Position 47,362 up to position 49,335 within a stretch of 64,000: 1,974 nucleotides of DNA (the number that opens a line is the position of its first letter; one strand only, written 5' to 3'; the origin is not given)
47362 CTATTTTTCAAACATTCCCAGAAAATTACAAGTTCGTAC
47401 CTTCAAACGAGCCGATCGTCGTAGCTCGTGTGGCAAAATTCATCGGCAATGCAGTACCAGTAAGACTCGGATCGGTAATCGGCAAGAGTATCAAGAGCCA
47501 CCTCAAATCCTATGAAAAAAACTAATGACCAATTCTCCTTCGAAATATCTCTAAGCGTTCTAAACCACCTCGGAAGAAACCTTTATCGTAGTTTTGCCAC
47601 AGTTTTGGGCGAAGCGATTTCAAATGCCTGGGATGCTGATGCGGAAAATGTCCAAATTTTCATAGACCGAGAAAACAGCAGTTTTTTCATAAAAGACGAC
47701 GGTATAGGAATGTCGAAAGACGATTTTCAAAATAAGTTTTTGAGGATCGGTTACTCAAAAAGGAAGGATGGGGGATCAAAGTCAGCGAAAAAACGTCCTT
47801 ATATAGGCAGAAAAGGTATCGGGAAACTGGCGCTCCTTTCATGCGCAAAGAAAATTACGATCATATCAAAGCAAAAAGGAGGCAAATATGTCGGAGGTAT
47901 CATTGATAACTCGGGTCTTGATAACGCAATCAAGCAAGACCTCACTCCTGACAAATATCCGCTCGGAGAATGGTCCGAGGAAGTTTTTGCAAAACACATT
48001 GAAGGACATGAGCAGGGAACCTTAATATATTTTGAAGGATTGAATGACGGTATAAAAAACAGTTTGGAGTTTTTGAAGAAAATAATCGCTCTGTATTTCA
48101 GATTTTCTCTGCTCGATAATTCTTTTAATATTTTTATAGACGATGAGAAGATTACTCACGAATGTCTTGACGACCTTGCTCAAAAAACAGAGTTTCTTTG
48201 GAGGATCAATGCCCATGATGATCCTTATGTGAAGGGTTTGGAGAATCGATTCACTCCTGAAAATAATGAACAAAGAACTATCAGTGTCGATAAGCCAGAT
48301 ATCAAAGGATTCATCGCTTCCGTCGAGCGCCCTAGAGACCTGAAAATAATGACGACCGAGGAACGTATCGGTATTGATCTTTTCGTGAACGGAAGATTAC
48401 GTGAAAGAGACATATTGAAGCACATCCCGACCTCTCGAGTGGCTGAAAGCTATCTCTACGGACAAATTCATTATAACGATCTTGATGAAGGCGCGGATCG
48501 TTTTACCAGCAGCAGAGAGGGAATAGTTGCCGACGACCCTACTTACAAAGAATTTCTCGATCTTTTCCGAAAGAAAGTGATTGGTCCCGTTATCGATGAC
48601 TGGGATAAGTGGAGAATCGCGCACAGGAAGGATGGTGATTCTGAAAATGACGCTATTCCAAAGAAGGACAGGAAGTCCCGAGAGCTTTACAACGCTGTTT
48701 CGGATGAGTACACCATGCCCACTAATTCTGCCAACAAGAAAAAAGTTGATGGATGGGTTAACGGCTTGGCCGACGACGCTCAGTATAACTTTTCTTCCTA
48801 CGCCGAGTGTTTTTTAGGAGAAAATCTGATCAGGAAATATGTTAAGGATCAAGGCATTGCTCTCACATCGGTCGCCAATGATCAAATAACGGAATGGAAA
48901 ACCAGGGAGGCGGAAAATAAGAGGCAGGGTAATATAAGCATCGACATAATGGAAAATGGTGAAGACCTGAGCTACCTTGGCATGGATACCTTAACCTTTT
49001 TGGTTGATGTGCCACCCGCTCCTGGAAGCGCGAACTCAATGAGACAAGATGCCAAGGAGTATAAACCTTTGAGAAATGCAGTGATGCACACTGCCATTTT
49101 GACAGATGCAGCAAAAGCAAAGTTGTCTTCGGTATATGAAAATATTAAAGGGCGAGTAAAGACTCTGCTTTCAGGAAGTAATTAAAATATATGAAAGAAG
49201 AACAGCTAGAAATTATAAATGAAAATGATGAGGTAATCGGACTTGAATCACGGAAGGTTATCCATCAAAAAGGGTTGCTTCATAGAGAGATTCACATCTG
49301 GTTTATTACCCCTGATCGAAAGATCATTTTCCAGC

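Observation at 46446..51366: Gap-free seven-gene operon (C5-MTase, MORC-like GHKL ATPase, Nudix, two NDT/DNPH1-like proteins, two small membrane proteins): candidate undescribed defence or nucleotide-pool system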

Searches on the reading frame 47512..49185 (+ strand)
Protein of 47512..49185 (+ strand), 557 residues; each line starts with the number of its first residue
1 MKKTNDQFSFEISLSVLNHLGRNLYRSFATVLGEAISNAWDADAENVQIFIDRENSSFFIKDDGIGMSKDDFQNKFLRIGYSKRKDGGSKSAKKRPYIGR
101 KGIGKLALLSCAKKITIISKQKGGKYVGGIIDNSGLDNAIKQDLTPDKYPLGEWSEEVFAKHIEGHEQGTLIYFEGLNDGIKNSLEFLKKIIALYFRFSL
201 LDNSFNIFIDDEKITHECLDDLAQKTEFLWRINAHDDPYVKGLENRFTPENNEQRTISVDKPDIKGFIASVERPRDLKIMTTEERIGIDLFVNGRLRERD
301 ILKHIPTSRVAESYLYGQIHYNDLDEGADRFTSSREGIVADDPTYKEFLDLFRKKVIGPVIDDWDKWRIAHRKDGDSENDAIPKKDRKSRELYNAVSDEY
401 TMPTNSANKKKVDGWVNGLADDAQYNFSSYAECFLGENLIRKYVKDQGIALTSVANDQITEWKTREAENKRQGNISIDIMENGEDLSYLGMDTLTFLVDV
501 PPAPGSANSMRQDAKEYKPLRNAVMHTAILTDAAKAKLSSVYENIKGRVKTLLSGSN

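Call 3: search_protein_families(library=pfam, proteins=[window:47512-49185:+], max_evalue=0.01)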
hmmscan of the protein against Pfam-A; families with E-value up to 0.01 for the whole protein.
window:47512-49185:+ (557 aa): 2 families
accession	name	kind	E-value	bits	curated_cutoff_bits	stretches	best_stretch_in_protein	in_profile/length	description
PF13589.12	HATPase_c_3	-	3.3e-22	79.4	25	1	27-123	2-96/137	Histidine kinase-, DNA gyrase B-, and HSP90-like ATPase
PF02518.31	HATPase_c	-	1.9e-05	25.5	26.4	1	28-88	6-72/111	Histidine kinase-, DNA gyrase B-, and HSP90-like ATPase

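Call 4: search_protein_families(library=padloc, proteins=[window:47512-49185:+], max_evalue=0.01)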
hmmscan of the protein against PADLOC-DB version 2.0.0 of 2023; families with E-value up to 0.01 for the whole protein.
window:47512-49185:+ (557 aa): 2 families
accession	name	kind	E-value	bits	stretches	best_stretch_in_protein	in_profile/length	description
PDLC03419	REase_II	-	1e-40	137.8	1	6-368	3-376/695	Type II restriction enzyme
PDLC03485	REase_II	-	5.4e-38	128.8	1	8-407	6-395/611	Type II restriction enzyme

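Call 5: search_protein_families(library=ncbifam, proteins=[window:47512-49185:+], max_evalue=0.01)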
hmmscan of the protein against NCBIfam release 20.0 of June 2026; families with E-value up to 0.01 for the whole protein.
window:47512-49185:+ (557 aa): 11 families
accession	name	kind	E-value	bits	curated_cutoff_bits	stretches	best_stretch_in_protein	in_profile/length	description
NF050001.1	restrict_BbrUII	equivalog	7.8e-88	295.6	550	1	8-377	1-370/659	BbrUII/HgiDII family restriction enzyme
NF010683.0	PRK14083.1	equivalog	7.4e-08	31.3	455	1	16-122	15-131/604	HSP90 family protein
NF003555.1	PRK05218.1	equivalog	3e-07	29.3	371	1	42-123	56-141/614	molecular chaperone HtpG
TIGR00585.2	mutl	equivalog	6.6e-07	28.6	180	1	28-83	21-77/555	DNA mismatch repair endonuclease MutL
NF000952.0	PRK00095.2-2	subfamily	5.4e-06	25.2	840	1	29-125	24-117/623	DNA mismatch repair endonuclease MutL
NF047352.1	P_loop_sacsin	domain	9e-06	26.1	50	1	31-117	3-79/80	sacsin N-terminal ATP-binding-like domain-containing protein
NF041932.1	MzaB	equivalog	2.7e-05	22.7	850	1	23-125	7-106/480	MZA anti-phage system associated ATPase MzaB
NF000951.0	PRK00095.2-1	equivalog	0.00012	20.9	391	1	27-84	24-81/559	DNA mismatch repair endonuclease MutL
NF000953.0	PRK00095.2-4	equivalog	0.00045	19.2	693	1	29-122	24-114/611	DNA mismatch repair endonuclease MutL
NF000950.0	PRK00095.1-3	equivalog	0.0014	17.2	756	1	29-86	25-83/641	DNA mismatch repair endonuclease MutL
NF000948.0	PRK00095.1-1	equivalog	0.0095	14.9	701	0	29-73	24-69/625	DNA mismatch repair endonuclease MutL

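Call 6: search_protein_families(library=phrogs, proteins=[window:47512-49185:+], max_evalue=0.01)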
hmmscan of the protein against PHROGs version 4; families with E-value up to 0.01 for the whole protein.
window:47512-49185:+ (557 aa): 4 families
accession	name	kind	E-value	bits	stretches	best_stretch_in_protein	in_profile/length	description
phrog_6203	-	unknown function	3.8e-69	234.9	1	5-378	3-360/644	-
phrog_612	-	lysis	0.0022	18.2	1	8-127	21-141/725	RIIA lysis inhibitor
phrog_857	-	unknown function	0.0076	16.5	0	28-80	355-411/468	-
phrog_24466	-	unknown function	0.0097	15.5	0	29-89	24-85/597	-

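Call 37: find_homologous_proteins(query=window:47512-49185:+, max_evalue=0.001)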
Query window:47512-49185:+ (557 aa): 4992 proteins with E <= 0.001 among 8000 candidates; the best 120 are listed.
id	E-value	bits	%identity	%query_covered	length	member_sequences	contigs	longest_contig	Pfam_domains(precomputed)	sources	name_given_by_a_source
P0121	0.0e+0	1036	82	99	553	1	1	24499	PF02518.32,PF13589.13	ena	-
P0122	0.0e+0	1036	82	99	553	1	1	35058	PF02518.32,PF13589.13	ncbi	-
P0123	0.0e+0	1024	81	99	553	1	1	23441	PF02518.32,PF13589.13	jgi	jgi:hypothetical protein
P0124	0.0e+0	1024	82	99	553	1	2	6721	PF02518.32,PF13589.13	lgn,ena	-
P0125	1.5e-290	983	77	100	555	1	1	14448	PF13589.13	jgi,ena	-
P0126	3.4e-264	896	71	100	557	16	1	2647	PF13589.13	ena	-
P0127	7.1e-261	885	71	99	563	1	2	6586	PF13589.13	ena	-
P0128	3.1e-256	869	69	99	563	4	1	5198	PF13589.13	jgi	jgi:hypothetical protein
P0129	3.5e-248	843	66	100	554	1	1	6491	PF13589.13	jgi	jgi:hypothetical protein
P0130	1.8e-247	840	67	99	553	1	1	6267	PF13589.13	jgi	-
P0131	2.8e-247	840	67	99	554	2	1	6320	PF13589.13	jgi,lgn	jgi:hypothetical protein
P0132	6.0e-246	835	67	98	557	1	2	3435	PF13589.13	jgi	-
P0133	4.5e-245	833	65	99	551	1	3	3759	PF13589.13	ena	-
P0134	5.3e-244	829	65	99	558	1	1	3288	PF13589.13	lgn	-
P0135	7.2e-244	829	66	100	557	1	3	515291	PF13589.13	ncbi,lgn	-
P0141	1.9e-242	824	65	98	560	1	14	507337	PF13589.13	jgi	jgi:hypothetical protein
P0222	3.5e-233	793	65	99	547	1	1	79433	PF02518.32,PF13589.13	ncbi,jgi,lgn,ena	ncbi:MAG: ATP-binding protein [Candidatus Omnitrophota bacterium]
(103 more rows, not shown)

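Call 39: find_encoding_contigs(protein=P0122, flank=6000, max_places=2)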
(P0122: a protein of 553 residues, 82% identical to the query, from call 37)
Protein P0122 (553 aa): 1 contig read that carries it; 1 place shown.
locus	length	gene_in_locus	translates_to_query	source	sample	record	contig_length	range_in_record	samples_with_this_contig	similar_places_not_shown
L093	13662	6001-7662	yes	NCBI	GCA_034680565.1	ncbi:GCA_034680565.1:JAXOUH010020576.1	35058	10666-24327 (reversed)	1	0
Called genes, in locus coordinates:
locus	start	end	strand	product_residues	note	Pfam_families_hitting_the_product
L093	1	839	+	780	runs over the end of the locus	PF27000:PH_gly_zipper (weak)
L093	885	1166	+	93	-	-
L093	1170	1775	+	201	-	PF01510:Amidase_2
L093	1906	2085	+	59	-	-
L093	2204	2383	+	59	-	PF12728:HTH_17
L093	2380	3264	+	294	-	PF00145:DNA_methylase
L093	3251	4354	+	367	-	PF09561:RE_HpaII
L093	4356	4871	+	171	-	-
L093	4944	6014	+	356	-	PF00145:DNA_methylase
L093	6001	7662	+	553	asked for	PF02518:HATPase_c (faint), PF13589:HATPase_c_3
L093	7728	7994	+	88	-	PF02583:Trns_repr_metal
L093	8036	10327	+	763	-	PF00403:HMA, PF00122:E1-E2_ATPase, PF00702:Hydrolase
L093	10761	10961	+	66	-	PF04945:YHS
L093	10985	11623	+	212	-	PF13628:DUF4142, PF03713:DUF305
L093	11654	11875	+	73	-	-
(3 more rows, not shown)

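Call 40: find_encoding_contigs(protein=P0141, flank=5000, max_places=4)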
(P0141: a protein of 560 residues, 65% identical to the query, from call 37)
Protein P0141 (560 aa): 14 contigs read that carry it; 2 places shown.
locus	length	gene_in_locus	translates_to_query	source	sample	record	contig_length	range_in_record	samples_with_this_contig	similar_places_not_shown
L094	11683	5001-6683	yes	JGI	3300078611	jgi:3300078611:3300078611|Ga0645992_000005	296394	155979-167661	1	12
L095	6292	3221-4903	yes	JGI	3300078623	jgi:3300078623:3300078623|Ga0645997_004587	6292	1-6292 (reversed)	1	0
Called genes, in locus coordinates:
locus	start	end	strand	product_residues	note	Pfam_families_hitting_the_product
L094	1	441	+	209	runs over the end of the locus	PF00753:Lactamase_B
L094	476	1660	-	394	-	PF07690:MFS_1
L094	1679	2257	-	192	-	-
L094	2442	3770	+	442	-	PF00069:Pkinase, PF07714:PK_Tyr_Ser-Thr, PF03109:ABC1, PF13181:TPR_8 (faint), PF00515:TPR_1 (faint), PF07719:TPR_2 (faint), PF13431:TPR_17 (faint), PF13424:TPR_12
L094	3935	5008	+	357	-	PF00145:DNA_methylase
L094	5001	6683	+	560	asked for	PF13589:HATPase_c_3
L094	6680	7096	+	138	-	PF03852:Vsr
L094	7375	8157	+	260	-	-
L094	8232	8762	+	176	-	PF01161:PBP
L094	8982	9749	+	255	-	-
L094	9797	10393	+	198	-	PF09832:DUF2059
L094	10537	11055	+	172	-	PF14539:DUF4442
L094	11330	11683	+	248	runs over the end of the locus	PF12811:BaxI_1, PF01027:Bax1-I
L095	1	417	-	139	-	?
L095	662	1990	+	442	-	PF00069:Pkinase, PF07714:PK_Tyr_Ser-Thr, PF03109:ABC1, PF13181:TPR_8 (faint), PF00515:TPR_1 (faint), PF07719:TPR_2 (faint), PF13431:TPR_17 (faint), PF13424:TPR_12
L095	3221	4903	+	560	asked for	PF13589:HATPase_c_3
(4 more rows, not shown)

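Call 41: find_encoding_contigs(protein=P0222, flank=5000, max_places=2)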
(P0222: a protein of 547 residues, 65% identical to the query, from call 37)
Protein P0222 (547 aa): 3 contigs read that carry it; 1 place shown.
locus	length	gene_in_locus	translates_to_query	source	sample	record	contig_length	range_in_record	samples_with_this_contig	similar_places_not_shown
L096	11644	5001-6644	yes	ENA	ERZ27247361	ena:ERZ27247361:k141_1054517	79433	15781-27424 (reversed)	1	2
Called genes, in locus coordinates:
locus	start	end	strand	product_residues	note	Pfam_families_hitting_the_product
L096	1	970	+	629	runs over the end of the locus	PF10593:Z1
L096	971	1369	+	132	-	PF03852:Vsr, PF04480:DUF559 (weak), PF18741:MTES_1575 (faint)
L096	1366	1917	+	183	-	-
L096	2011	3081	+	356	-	PF00145:DNA_methylase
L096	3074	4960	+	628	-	PF13589:HATPase_c_3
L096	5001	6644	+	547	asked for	PF02518:HATPase_c (faint), PF13589:HATPase_c_3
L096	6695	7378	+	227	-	-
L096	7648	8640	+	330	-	PF13392:HNH_3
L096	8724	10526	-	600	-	PF00239:Resolvase, PF07508:Recombinase, PF13408:Zn_ribbon_recom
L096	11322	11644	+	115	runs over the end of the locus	PF18903:DUF5659 (faint)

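Call 45: find_related_loci(query=window:47512-49185:+, collection=viral_contigs, flank=6000)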
Query window:47512-49185:+ (557 aa) in viral_contigs; peptide patterns used: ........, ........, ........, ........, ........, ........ (x = any residue, [..] = any of these).
3 stretches matched a pattern; 1 encode a relative of the query (tblastn E <= 1e-3); 1 distinct loci.
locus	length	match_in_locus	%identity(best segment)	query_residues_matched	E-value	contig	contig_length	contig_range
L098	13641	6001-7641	65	1-554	0e+0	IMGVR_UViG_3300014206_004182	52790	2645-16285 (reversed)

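Call 48: find_related_loci(query=A2, collection=viral_contigs, flank=6000)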
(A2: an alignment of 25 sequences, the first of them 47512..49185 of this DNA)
Query A2 (557 aa) in viral_contigs; peptide patterns used: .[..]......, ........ (x = any residue, [..] = any of these).
126 stretches matched a pattern; 98 encode a relative of the query (tblastn E <= 1e-3); the best 80 are kept; 80 distinct loci.
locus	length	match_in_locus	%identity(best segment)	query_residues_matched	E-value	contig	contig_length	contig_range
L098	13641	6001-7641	65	1-554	0e+0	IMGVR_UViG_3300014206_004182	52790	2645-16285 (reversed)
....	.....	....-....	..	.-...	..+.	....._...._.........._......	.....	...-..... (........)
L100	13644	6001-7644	54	8-556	0e+0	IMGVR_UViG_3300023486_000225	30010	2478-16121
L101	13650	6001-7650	53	6-556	0e+0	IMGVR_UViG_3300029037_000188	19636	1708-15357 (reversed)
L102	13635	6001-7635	54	8-553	0e+0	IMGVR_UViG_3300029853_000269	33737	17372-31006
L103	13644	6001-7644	51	2-554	1e-179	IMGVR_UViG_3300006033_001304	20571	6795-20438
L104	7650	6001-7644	51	2-554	1e-179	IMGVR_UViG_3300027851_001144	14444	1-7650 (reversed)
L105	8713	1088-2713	49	8-554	5e-177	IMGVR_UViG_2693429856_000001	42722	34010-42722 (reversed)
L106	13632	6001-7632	52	7-554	0e+0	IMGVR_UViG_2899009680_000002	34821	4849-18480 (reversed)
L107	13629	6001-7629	54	8-554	0e+0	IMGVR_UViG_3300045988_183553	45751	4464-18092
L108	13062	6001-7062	40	8-368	4e-57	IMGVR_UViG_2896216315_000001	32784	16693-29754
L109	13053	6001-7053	38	10-368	2e-56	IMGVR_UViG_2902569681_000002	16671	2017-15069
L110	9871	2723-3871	33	8-382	3e-56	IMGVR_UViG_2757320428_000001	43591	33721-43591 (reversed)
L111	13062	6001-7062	38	8-368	9e-56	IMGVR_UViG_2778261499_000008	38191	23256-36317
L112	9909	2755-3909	36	8-382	9e-56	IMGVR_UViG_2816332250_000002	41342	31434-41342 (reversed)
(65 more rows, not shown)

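Call 58: predict_structure(alignment_id=A2)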
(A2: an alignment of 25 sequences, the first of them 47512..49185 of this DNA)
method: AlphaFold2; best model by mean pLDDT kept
length: 557 residues; sequences in the alignment: 25
mean_pLDDT: 65.4   pTM: 0.57
mean pLDDT of the five models: 65.4, 64.8, 62.5, 61.9, 60.3
residues with pLDDT >= 90: 33; 70-90: 218; 50-70: 170; < 50: 136
segments of 3 or more residues with pLDDT < 50: 1-4, 21-24, 274-288, 296-313, 333-340, 374-400, 425-428, 474-481, 501-513, 526-542, 544-550, 552-557
pLDDT, mean of each block of 10 residues (from residue 1): 57 57 57 79 90 86 89 70 54 70 54 84 89 66 59 83 88 81 75 76 88 87 80 86 82 84 83 44 42 53 33 64 65 45 73 77 68 49 44 46 63 55 49 57 68 75 76 51 63 59 43 51 51 48 47 44
secondary structure, 60 per line:
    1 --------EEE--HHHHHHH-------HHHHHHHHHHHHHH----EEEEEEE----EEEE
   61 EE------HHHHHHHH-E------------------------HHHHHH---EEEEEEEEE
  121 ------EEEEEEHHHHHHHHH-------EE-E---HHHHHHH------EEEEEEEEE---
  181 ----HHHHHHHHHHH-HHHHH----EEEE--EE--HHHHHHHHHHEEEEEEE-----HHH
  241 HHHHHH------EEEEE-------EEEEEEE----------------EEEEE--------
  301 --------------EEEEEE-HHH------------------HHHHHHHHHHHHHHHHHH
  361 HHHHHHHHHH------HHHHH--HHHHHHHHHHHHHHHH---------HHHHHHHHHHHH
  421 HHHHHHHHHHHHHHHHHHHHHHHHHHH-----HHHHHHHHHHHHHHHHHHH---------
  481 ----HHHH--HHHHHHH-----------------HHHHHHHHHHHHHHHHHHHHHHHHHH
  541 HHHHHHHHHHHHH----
elements in order: E9-11 H14-20 H28-41 E46-52 E57-62 H69-76 H103-108 E112-120 E127-132 H133-141 H156-162 E169-177 H185-195 H197-201 E206-209 H216-225 E226-232 H238-246 E253-257 E265-271 E288-292 E315-320 H343-370 H377-381 H384-399 H409-447 H453-471 H485-488 H491-497 H515-553

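Call 60: search_solved_structures(query=A2, max_evalue=0.1, show_alignments=0)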
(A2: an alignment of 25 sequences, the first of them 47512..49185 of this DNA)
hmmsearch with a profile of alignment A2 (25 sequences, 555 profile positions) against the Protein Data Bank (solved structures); distinct sequences matched with E-value up to 0.1: 138 (the best 60 are shown).
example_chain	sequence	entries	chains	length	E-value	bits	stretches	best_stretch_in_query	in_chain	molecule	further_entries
3k60_A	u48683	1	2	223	3.5e-06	29.2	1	47-128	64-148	Heat shock protein 86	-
9d9d_A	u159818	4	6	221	3.5e-06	29.2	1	49-127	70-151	Heat shock protein 90 homolog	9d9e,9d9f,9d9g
9msq_A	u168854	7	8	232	3.8e-06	29.1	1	49-127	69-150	Heat shock protein 90 homolog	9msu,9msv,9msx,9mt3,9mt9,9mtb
6cji_A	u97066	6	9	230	4.1e-06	29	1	49-127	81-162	Heat shock protein 90 homolog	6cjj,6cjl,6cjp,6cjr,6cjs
3h80_A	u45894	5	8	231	2.3e-05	26.5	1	49-127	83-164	Heat shock protein 83-1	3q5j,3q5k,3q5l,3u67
7k9r_A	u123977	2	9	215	2.4e-05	26.5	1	47-127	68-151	Hsp90-like protein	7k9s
7k9u_A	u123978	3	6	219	2.4e-05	26.5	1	47-127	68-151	Hsp90-like protein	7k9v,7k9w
8yjg_A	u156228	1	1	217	2.8e-05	26.3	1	54-127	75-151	ATP-dependent molecular chaperone HSC82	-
2ior_A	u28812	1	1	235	3.7e-05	25.8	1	46-134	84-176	Chaperone protein htpG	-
7u4c_A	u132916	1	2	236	4.1e-05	25.7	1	48-123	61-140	Chaperone protein HtpG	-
2cgf_A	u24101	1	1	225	4.9e-05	25.5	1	53-127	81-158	ATP-DEPENDENT MOLECULAR CHAPERONE HSP82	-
1amw_A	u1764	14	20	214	4.9e-05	25.5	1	53-127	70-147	HEAT SHOCK PROTEIN 90 | HEAT SHOCK PROTEIN HSP82 | ATP-DEPENDENT MOLECULAR CHAPERONE HSP82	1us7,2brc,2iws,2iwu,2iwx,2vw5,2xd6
1am1_A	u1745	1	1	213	4.9e-05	25.4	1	54-127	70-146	HEAT SHOCK PROTEIN 90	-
2yge_A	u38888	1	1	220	5e-05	25.4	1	54-127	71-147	ATP-DEPENDENT MOLECULAR CHAPERONE HSP82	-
2bre_A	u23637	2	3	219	5.1e-05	25.4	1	53-127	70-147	ATP-DEPENDENT MOLECULAR CHAPERONE HSP82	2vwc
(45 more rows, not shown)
